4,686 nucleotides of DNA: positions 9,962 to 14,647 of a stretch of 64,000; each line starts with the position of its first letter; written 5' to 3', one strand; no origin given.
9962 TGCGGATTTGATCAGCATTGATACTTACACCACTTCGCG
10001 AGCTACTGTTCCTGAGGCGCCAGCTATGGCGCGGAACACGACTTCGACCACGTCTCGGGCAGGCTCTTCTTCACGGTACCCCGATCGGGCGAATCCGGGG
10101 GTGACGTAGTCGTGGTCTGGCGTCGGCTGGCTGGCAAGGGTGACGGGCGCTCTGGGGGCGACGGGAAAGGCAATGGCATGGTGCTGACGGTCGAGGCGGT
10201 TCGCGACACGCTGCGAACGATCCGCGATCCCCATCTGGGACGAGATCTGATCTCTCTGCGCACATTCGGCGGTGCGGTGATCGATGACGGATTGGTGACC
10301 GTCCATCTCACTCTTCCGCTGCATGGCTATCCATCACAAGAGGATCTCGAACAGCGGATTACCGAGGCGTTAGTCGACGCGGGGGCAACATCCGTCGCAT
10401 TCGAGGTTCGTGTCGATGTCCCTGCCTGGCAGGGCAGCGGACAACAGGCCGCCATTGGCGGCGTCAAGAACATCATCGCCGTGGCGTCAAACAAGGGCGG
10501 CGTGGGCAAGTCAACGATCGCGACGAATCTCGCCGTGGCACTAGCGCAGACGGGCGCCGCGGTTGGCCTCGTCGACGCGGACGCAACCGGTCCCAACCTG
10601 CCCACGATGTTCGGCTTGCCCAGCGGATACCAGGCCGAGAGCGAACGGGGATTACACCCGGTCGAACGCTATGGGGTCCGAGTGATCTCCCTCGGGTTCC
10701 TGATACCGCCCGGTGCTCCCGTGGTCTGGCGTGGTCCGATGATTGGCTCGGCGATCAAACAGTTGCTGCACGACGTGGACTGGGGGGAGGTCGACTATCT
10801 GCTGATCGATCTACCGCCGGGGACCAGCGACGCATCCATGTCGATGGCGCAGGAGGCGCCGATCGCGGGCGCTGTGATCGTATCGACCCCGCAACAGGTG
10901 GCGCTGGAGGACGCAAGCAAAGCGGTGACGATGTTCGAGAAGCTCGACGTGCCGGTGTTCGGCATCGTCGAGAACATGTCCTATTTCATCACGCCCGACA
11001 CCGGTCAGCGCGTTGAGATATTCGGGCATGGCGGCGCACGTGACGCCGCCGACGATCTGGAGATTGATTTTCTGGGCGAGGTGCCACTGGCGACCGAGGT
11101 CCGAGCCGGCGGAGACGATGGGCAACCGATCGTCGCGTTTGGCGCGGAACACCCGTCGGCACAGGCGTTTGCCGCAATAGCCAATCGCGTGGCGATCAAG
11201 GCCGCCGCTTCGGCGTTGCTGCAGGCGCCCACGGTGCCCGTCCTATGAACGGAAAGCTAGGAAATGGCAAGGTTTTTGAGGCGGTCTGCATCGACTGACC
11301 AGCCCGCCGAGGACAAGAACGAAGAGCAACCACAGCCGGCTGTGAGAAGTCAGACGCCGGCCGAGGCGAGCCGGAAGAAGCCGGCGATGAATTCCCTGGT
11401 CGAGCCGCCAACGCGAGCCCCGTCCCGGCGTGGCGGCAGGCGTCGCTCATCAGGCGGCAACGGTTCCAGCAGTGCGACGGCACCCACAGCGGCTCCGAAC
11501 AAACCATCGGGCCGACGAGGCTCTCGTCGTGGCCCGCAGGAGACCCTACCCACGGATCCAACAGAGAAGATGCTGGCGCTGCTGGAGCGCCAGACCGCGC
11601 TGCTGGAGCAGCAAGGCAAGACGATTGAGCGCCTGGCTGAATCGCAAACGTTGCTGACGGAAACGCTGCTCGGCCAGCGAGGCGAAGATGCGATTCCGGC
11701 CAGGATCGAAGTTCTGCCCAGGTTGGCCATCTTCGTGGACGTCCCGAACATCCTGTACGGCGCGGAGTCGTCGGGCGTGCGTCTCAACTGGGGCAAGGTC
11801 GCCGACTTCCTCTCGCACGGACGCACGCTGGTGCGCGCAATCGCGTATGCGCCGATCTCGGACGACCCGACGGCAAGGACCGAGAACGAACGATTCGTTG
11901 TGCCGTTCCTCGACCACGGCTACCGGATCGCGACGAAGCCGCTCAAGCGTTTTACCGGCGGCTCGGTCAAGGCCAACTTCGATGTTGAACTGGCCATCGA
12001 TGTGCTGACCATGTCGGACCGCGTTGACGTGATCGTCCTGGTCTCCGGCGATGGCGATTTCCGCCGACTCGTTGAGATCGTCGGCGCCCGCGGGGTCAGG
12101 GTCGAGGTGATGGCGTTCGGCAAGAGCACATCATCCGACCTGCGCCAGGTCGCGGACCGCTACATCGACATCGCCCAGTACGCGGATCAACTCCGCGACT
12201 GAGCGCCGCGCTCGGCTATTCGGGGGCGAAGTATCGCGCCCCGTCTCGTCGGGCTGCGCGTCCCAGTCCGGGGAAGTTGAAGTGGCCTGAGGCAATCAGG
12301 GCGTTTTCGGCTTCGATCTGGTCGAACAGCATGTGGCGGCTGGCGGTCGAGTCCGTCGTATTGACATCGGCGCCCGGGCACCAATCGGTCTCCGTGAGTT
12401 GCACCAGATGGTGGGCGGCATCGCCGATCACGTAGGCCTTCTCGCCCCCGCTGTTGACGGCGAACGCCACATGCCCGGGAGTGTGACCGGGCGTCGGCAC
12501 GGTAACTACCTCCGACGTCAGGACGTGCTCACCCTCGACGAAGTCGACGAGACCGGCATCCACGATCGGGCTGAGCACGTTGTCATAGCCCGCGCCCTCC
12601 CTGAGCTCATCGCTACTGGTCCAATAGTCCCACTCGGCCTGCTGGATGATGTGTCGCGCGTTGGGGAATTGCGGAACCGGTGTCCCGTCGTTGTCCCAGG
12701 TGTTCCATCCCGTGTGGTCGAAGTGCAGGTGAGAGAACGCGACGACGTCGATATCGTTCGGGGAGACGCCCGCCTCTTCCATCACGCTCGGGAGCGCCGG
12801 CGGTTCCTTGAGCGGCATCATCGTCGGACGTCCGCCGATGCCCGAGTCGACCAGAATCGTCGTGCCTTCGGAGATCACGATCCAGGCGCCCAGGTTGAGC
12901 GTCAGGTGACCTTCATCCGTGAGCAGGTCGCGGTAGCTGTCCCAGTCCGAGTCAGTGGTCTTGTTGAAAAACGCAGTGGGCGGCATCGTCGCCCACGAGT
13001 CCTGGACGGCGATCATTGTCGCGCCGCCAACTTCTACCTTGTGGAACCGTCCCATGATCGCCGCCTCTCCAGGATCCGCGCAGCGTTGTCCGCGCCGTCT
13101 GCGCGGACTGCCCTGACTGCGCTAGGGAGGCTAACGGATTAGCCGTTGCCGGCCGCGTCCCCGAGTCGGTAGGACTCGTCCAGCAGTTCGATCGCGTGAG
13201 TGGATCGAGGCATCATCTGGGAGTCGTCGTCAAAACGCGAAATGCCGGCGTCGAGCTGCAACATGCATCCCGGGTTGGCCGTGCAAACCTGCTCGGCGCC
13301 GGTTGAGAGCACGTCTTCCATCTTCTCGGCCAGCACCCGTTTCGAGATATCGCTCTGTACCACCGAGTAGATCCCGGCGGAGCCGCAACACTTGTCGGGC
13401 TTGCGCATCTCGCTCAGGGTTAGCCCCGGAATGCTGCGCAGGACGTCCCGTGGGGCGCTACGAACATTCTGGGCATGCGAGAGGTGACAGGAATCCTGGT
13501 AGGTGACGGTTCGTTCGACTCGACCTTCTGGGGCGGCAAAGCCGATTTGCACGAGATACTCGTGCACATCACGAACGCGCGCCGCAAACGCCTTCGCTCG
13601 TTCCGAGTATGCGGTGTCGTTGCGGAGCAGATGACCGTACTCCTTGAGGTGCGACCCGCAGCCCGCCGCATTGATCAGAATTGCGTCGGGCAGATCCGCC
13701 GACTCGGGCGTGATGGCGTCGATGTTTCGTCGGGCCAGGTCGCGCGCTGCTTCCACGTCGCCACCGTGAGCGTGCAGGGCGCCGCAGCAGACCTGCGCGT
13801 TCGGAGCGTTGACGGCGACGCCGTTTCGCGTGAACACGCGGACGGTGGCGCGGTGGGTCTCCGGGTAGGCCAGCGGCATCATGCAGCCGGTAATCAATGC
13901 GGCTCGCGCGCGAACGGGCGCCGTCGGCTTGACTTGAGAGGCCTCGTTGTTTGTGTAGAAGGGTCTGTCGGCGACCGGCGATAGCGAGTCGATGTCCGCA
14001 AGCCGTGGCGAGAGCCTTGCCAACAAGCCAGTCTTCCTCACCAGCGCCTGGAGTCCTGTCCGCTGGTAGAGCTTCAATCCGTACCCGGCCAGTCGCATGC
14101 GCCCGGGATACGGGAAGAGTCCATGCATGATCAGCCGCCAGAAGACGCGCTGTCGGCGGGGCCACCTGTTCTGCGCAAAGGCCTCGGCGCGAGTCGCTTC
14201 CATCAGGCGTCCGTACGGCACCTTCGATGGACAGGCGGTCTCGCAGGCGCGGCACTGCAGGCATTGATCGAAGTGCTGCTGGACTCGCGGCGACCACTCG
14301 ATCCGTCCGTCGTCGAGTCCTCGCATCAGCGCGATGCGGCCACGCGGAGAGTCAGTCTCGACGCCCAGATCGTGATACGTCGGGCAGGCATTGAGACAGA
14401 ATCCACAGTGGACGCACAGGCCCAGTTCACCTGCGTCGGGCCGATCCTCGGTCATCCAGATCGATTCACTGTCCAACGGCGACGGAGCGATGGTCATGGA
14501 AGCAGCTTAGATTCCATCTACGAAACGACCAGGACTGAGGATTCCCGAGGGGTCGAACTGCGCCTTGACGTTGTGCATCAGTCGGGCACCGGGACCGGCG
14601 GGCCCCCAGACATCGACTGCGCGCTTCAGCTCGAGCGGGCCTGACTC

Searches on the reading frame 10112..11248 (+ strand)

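Call 56: search_protein_families(library=pfam, proteins=[window:10112-11248:+], max_evalue=0.0001)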
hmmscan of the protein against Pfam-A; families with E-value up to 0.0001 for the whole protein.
window:10112-11248:+ (378 aa): 7 families
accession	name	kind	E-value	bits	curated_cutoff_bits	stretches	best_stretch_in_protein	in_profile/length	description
PF10609.15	ParA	-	6.8e-95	317.6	27.1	1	118-360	2-245/246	NUBPL iron-transfer P-loop NTPase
PF01656.29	CbiA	-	9.6e-15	55.1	25.4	1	122-289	1-82/125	CobQ/CobB/MinD/ParA nucleotide binding domain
PF13614.12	AAA_31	-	9.4e-12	45.7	27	1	120-160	2-42/177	AAA domain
PF01883.24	FeS_assembly_P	-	7e-11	42.7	23.5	1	28-90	2-63/73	Iron-sulfur cluster assembly protein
PF09140.17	MipZ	-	5.2e-08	32.9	20.7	1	121-158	2-39/262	ATPase MipZ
PF02374.21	ArsA_ATPase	-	2.3e-05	24.2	24.3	0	125-158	6-39/305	Anion-transporting ATPase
PF00142.24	Fer4_NifH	-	8.7e-05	22.6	25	0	127-157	7-37/271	4Fe-4S iron sulfur cluster binding proteins, NifH/frxC family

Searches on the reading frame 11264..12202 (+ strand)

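Call 56: search_protein_families(library=pfam, proteins=[window:11264-12202:+], max_evalue=0.0001)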
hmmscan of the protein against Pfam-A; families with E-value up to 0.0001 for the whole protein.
window:11264-12202:+ (312 aa): 1 family
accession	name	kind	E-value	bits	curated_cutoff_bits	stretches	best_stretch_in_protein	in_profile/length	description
PF01936.24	NYN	-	5.5e-31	108.5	24.2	1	153-303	1-144/145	NYN domain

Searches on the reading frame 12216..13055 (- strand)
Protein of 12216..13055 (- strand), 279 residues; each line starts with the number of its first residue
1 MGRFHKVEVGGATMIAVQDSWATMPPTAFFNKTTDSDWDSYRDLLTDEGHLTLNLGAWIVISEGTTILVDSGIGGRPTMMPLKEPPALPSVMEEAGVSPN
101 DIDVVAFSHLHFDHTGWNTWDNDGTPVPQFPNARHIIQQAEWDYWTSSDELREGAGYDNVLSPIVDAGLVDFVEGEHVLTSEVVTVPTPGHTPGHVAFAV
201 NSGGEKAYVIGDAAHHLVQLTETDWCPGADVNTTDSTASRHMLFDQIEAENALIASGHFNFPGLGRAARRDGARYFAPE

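Call 56: search_protein_families(library=pfam, proteins=[window:12216-13055:-], max_evalue=0.0001)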
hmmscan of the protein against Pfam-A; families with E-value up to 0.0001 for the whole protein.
window:12216-13055:- (279 aa): 2 families
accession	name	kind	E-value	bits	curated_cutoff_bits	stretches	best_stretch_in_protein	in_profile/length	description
PF00753.33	Lactamase_B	-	1.8e-17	64.4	22.7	1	57-258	8-196/196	Metallo-beta-lactamase superfamily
PF12706.13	Lactamase_B_2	-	4e-06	27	27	1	65-274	1-193/200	Beta-lactamase superfamily domain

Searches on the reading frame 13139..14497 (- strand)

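Call 16: search_protein_families(library=pfam, proteins=[window:13139-14497:-], max_evalue=0.001)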
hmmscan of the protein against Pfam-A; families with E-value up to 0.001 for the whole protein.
window:13139-14497:- (452 aa): 11 families
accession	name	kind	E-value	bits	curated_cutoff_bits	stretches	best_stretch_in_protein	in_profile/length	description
PF02754.22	CCG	-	5.3e-32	110.2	20.6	2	331-416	1-85/85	Cysteine-rich domain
PF13183.11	Fer4_8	-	1.2e-13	51.8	27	1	26-93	3-68/68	4Fe-4S dicluster domain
PF13534.11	Fer4_17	-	3.8e-10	40.6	22.2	1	28-93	2-60/61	4Fe-4S dicluster domain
PF12838.12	Fer4_7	-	8.9e-10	39.3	27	1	28-93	2-52/52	4Fe-4S dicluster domain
PF13237.11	Fer4_10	-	1.9e-08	34.5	25.5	1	73-100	3-32/53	4Fe-4S dicluster domain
PF13187.11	Fer4_9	-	2.6e-08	34.2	27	0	64-92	22-50/52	4Fe-4S dicluster domain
PF12837.12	Fer4_6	-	3.7e-07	30.2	25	0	27-40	8-21/24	4Fe-4S binding domain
PF12797.12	Fer4_2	-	4.7e-07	29.8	24.5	0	75-91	6-22/22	4Fe-4S binding domain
PF00037.32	Fer4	-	4e-05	23.7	21.1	0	27-40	7-20/24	4Fe-4S binding domain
PF13484.11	Fer4_16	-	0.00014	23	30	0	28-91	2-65/66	4Fe-4S double cluster binding domain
PF12800.12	Fer4_4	-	0.00026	21.5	24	0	27-41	3-17/17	4Fe-4S binding domain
